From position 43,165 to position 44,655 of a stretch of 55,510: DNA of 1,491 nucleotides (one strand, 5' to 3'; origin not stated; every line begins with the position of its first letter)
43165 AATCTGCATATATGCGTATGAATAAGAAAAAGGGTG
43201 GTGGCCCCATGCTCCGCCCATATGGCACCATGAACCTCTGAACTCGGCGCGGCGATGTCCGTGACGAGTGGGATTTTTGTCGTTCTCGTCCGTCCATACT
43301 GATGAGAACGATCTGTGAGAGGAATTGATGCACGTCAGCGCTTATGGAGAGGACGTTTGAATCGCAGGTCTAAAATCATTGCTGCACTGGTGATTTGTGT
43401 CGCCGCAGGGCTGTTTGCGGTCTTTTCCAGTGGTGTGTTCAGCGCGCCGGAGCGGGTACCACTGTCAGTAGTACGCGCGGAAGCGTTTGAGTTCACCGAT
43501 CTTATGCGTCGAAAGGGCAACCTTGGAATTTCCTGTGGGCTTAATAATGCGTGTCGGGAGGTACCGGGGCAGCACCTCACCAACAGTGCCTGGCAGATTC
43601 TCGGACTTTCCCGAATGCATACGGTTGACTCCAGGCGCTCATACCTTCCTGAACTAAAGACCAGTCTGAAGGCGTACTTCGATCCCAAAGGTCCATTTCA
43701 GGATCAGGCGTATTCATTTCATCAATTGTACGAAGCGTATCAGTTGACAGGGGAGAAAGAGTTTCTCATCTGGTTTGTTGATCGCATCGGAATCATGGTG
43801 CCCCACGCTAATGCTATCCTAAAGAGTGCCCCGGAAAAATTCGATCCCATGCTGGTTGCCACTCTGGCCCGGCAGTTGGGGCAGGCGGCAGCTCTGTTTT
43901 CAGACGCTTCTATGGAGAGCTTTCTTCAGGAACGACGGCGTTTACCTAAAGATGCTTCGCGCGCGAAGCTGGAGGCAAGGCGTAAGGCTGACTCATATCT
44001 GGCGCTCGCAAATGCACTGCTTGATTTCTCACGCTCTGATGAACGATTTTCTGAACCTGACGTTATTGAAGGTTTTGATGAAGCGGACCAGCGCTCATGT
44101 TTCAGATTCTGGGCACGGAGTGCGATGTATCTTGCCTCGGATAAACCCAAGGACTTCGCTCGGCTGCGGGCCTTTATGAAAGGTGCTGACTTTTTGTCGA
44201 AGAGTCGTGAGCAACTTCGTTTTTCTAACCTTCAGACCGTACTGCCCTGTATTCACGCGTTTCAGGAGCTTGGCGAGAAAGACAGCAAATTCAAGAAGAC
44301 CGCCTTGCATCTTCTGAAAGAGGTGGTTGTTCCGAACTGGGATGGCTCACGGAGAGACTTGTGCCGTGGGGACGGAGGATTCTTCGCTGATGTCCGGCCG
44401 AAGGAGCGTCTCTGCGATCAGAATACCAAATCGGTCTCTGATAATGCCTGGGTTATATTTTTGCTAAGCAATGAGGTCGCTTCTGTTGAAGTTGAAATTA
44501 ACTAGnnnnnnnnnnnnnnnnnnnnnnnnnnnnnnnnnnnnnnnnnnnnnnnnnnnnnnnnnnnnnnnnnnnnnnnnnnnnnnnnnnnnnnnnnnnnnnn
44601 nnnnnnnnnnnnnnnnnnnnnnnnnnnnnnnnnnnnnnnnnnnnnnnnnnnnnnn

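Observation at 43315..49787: Six-gene co-directional cluster joining a mucin-like secreted protein, orphan TadE/TadE/TadG-like proteins and a GT-C-like glycosyltransferase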

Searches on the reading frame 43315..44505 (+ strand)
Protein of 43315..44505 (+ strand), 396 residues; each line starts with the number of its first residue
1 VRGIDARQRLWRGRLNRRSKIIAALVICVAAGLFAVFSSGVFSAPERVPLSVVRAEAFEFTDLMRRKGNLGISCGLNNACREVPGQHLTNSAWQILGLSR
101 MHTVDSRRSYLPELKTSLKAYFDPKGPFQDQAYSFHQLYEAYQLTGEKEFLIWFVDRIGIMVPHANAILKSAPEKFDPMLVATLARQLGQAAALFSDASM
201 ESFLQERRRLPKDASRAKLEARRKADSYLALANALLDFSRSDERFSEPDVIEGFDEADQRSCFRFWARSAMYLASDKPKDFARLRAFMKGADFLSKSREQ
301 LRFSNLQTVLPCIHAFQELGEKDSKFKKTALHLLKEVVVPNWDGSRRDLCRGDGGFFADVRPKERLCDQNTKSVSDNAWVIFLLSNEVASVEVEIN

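Call 3: search_protein_families(library=pfam, proteins=[window:43315-44505:+], max_evalue=1)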
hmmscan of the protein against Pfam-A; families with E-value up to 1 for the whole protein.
window:43315-44505:+ (396 aa): 0 families

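Call 4: search_protein_families(library=ncbifam, proteins=[window:43315-44505:+], max_evalue=1)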
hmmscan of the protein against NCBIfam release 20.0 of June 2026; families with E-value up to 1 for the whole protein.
window:43315-44505:+ (396 aa): 0 families

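Call 18: find_homologous_proteins(query=window:43315-44505:+, max_evalue=0.001)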
Query window:43315-44505:+ (396 aa): 1 proteins with E <= 0.001 among 8000 candidates.
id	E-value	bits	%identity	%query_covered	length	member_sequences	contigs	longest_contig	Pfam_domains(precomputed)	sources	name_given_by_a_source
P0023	2.9e-263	891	100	100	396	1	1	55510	-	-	-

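Call 49: search_protein_representatives(protein=window:43315-44505:+)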
Query: 396 residues. Proteins with E-value up to 0.001 (for the whole library): 82; up to 1e-10: 46; up to 1e-30: 7. The best 82 are listed.
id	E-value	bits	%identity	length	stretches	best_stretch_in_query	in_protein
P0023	9.1e-264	890.5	100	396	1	1-396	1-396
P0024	7.3e-41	156.9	36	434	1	86-389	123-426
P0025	6.7e-39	150.4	30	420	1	44-389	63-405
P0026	3.5e-34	134.9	27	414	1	11-386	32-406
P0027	6.9e-33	130.6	37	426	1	133-385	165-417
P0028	1.8e-32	129.3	31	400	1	77-388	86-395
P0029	8.6e-31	123.7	32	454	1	128-393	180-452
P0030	2.1e-29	119.1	28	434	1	89-388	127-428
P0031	3.2e-27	112.0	29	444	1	48-385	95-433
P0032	5.6e-26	107.9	29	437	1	131-392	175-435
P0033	6.9e-26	107.6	33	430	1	80-393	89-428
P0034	1.8e-25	106.2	25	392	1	74-387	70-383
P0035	4.7e-25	104.9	33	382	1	58-386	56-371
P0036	6.4e-25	104.4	35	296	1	130-385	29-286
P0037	9.9e-25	103.8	27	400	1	56-393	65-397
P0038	3.5e-24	102.0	31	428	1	59-391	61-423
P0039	1.1e-23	100.4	30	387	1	126-384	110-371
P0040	1.2e-23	100.2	25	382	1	15-389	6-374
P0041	1.9e-23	99.5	28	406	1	73-386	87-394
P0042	2.3e-23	99.3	31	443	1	55-386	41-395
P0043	8.7e-22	94.1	24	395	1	27-385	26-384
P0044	2.0e-21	92.9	29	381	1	70-386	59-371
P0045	4.3e-20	88.5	27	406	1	89-392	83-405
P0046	7.2e-20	87.8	26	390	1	30-389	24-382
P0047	1.1e-19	87.2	29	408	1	50-389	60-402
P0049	1.7e-19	86.5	26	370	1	48-387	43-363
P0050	2.0e-18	83.0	28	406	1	86-384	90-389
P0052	4.2e-18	82.0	30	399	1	71-386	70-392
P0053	1.5e-16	76.9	25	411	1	54-386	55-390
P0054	5.2e-16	75.1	25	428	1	73-387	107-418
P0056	1.5e-15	73.5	28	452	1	84-394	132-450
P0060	9.5e-14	67.6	28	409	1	72-386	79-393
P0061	4.0e-13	65.6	27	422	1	60-387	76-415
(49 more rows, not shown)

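Call 51: find_encoding_contigs(protein=P0024, flank=10000, max_places=3)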
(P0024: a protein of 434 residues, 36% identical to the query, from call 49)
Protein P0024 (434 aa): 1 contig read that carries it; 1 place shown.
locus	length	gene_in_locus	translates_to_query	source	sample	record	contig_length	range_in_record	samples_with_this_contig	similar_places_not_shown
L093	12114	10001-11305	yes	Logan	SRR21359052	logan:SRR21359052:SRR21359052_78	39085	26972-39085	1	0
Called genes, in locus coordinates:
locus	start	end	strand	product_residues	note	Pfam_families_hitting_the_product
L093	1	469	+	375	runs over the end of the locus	PF25917:BSH_RND (weak), PF25973:BSH_CzcB (faint), PF25944:Beta-barrel_RND (weak), PF25954:Beta-barrel_RND_2, PF25975:CzcB_C (weak)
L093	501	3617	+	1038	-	PF00873:ACR_tran, PF03176:MMPL (faint)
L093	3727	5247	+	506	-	PF02321:OEP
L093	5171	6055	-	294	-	PF02653:BPD_transp_2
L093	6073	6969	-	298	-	PF02653:BPD_transp_2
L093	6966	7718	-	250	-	PF02463:SMC_N (faint), PF13555:AAA_29 (faint), PF00005:ABC_tran, PF13304:AAA_21 (faint)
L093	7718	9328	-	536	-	PF02366:PMT, PF13231:PMT_2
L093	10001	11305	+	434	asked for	-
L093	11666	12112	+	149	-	?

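Call 53: find_encoding_contigs(protein=P0025, flank=10000, max_places=3)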
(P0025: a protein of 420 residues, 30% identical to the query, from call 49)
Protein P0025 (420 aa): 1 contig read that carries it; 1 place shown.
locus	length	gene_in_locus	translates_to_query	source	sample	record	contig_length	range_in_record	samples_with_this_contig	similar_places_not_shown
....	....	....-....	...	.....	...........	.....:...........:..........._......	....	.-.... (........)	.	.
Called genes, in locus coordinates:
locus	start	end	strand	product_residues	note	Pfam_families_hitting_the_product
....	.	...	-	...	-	?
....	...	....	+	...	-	-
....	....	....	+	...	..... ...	-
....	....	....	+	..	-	?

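Call 54: find_encoding_contigs(protein=P0026, flank=10000, max_places=3)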
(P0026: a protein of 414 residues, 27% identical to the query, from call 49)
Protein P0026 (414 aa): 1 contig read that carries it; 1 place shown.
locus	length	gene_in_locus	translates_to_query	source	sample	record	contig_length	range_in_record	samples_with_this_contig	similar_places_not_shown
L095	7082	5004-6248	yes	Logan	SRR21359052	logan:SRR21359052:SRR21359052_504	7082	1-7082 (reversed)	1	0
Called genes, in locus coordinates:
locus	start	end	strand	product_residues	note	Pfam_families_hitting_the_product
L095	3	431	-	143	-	?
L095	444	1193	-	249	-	PF00072:Response_reg, PF00486:Trans_reg_C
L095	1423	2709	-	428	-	-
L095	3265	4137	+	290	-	PF13672:PP2C_2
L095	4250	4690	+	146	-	-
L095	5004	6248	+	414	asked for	-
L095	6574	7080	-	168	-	?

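Call 65: find_related_loci(query=A5, collection=metagenome_contigs, flank=10000)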
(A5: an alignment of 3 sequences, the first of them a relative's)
Query A5 (396 aa) in metagenome_contigs; peptide patterns used: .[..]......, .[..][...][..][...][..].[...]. (x = any residue, [..] = any of these).
449 stretches matched a pattern, but none encodes a relative of the query by tblastn (E <= 1e-3).

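Call 66: list_cluster_members(proteins=[P0027, P0028, P0029, P0030, P0031, P0032, P0033, P0034, P0035, P0037])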
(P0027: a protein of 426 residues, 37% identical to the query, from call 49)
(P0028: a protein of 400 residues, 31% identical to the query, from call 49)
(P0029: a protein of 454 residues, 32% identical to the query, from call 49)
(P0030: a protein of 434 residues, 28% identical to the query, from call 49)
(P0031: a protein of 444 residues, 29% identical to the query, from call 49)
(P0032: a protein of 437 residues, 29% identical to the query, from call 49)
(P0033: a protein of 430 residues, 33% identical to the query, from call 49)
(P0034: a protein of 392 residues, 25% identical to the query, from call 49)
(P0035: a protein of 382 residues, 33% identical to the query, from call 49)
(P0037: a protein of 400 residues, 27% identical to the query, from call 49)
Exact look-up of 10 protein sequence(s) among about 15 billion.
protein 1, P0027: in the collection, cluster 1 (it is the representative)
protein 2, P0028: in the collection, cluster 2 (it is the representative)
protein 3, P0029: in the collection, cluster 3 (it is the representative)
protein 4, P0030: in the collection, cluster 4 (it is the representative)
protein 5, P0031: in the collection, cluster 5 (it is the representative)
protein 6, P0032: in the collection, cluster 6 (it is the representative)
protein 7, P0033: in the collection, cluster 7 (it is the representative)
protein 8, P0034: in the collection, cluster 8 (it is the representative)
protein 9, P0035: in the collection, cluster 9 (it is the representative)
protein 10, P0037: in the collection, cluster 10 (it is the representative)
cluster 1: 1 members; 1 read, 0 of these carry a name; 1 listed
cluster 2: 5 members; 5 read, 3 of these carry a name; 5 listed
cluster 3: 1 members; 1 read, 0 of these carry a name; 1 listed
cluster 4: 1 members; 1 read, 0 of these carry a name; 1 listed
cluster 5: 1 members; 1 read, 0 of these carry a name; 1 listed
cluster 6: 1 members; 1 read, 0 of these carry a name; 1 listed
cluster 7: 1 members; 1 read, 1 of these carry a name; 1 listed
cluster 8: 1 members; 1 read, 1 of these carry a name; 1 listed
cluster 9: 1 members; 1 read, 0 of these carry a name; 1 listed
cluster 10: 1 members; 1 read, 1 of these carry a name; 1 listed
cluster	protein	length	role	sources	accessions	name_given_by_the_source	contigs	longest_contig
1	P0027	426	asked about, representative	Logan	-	-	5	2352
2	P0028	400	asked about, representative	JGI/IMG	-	hypothetical protein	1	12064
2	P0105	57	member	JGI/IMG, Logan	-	hypothetical protein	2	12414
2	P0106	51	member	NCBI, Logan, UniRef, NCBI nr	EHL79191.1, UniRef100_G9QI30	hypothetical protein HMPREF1015_01394 [Bacillus smithii 7_3_47FAA] | Uncharacterized protein n=1 Tax=Bacillus smithii 7_3_47FAA TaxID=665952 RepID=G9QI30_9BACI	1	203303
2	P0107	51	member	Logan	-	-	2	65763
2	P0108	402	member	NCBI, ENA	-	-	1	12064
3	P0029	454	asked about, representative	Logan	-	-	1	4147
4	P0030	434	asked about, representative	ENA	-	-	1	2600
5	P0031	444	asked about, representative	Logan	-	-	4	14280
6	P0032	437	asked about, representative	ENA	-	-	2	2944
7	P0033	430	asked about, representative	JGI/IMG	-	hypothetical protein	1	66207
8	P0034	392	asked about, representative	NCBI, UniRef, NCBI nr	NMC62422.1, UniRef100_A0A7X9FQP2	MAG: hypothetical protein GYA55_04570 [SAR324 cluster bacterium] | Uncharacterized protein n=1 Tax=SAR324 cluster bacterium TaxID=2024889 ... | hypothetical protein [SAR324 cluster bacterium]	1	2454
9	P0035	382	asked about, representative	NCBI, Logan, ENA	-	-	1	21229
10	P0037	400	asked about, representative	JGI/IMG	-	hypothetical protein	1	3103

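Call 67: find_encoding_contigs(protein=P0033, flank=10000, max_places=2)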
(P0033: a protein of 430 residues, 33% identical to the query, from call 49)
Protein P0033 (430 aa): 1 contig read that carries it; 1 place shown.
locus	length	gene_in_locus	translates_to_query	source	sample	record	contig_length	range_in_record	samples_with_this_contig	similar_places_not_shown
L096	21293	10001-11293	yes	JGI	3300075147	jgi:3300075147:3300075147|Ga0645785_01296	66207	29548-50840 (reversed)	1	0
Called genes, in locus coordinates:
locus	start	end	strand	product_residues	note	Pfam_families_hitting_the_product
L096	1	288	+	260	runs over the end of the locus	PF00005:ABC_tran, PF13304:AAA_21 (faint)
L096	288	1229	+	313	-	PF01032:FecCD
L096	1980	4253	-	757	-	PF11412:DsbD_N, PF02683:DsbD_TM, PF13899:Thioredoxin_7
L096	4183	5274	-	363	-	PF01266:DAO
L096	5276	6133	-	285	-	PF08501:Shikimate_dh_N, PF01488:Shikimate_DH, PF18317:SDH_C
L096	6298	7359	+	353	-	-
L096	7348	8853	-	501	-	PF07714:PK_Tyr_Ser-Thr, PF00069:Pkinase, PF12796:Ank_2, PF13637:Ank_4 (weak), PF13857:Ank_5 (weak), PF00023:Ank (weak), PF13606:Ank_3 (weak)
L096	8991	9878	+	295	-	PF00069:Pkinase, PF07714:PK_Tyr_Ser-Thr, PF03109:ABC1 (weak), PF17667:Pkinase_fungal (weak)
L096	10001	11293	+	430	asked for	-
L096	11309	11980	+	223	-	-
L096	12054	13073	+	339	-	PF13936:HTH_38 (weak), PF00665:rve (faint)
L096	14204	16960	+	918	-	-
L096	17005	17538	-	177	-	PF05036:SPOR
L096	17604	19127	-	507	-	PF00520:Ion_trans, PF02254:TrkA_N, PF22614:Slo-like_RCK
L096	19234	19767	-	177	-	PF05130:FlgN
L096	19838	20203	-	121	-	PF04316:FlgM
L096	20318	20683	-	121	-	PF10135:Rod-binding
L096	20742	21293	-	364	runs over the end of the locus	PF02119:FlgI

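Call 68: find_encoding_contigs(protein=P0035, flank=10000, max_places=2)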
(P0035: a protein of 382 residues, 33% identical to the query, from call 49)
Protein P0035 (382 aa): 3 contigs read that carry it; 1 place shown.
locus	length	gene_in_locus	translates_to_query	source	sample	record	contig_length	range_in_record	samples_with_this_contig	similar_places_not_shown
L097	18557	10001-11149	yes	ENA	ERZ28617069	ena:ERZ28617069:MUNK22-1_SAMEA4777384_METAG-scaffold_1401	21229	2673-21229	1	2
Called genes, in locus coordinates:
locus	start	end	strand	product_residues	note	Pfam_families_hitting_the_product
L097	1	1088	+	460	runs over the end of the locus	PF01047:MarR (faint), PF12802:MarR_2 (faint)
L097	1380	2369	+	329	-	PF00490:ALAD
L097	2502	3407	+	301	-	PF13649:Methyltransf_25 (weak)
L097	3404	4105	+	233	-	-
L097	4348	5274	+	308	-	PF01379:Porphobil_deam, PF03900:Porphobil_deamC (weak)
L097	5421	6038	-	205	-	-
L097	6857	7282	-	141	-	-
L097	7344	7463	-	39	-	-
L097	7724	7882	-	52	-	-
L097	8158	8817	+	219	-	PF07811:TadE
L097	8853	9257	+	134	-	-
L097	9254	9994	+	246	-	PF13400:Tad (weak)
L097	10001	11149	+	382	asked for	-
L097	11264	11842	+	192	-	-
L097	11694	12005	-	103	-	-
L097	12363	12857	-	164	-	-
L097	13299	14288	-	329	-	PF14907:NTP_transf_5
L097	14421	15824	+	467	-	-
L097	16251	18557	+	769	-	?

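Call 77: predict_structure(alignment_id=A3)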
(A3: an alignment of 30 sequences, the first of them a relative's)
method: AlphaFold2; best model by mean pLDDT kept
length: 396 residues; sequences in the alignment: 30
mean_pLDDT: 92.9   pTM: 0.88
mean pLDDT of the five models: 92.9, 92.2, 91.8, 91.5, 91.4
residues with pLDDT >= 90: 326; 70-90: 52; 50-70: 16; < 50: 2
segments of 3 or more residues with pLDDT < 50: none
pLDDT, mean of each block of 10 residues (from residue 1): 57 72 94 88 87 97 91 91 85 96 94 96 88 96 97 96 97 94 98 98 97 97 98 97 81 94 98 98 98 96 97 98 97 97 95 96 87 97 94 91
secondary structure, 60 per line:
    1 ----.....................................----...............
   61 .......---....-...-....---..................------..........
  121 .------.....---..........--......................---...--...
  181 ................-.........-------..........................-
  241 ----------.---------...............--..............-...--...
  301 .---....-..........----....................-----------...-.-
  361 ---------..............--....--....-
elements in order: H5-41 E46-49 H50-67 E71-74 E80-83 H87-104 H111-121 H128-132 H136-145 H148-169 H178-196 H198-206 H214-239 H261-275 H278-291 H310-319 H324-341 E355-357 E370-373 H374-383 H386-389 E392-395

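Call 79: search_solved_structures(query=A3, max_evalue=10)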
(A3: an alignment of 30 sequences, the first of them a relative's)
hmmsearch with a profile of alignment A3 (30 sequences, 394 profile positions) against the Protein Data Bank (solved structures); distinct sequences matched with E-value up to 10: 16.
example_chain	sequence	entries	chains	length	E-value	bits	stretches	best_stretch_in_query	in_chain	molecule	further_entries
8fit_A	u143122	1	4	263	0.13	14.6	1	138-198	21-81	cs074A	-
4boj_A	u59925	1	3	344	0.13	14.5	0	94-124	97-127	ALPHA-1,6-MANNANASE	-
4bok_A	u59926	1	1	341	0.14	14.5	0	94-124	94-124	ALPHA-1,6-MANNANASE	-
5agd_A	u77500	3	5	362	0.16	14.2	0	94-124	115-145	ALPHA-1,6-MANNANASE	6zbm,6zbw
4d4a_A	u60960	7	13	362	0.17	14.2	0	94-124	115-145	ALPHA-1,6-MANNANASE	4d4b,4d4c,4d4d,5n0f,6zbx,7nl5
8z0c_A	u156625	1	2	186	0.2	14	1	67-100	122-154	TetR family transcriptional regulator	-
7rmx_A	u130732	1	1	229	0.21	13.9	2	102-209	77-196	Tunable symmetric protein, D_3_212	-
8wp6_A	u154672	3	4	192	0.22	13.8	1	67-100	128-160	TetR family transcriptional regulator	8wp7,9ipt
1ia6_A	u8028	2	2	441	0.3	13.4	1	220-289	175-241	CELLULASE CEL9M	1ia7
2kw3_C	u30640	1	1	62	0.47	12.7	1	193-227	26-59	Regulatory factor X-associated protein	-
3vw5_A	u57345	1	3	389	0.57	12.5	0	87-126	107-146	Cellobiose 2-epimerase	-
5m77_A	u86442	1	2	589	0.95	11.7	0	94-124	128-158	Alpha-1,6-mannanase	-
1g87_A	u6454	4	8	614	1.3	11.3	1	209-284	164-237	ENDOCELLULASE 9G | ENDOGLUCANASE 9G | ENDOGLUCANASE G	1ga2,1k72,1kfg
2l3l_A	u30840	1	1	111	1.4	11.2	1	162-218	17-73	Tubulin-specific chaperone C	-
4zg8_A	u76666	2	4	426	1.8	10.8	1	205-287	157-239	Endoglucanase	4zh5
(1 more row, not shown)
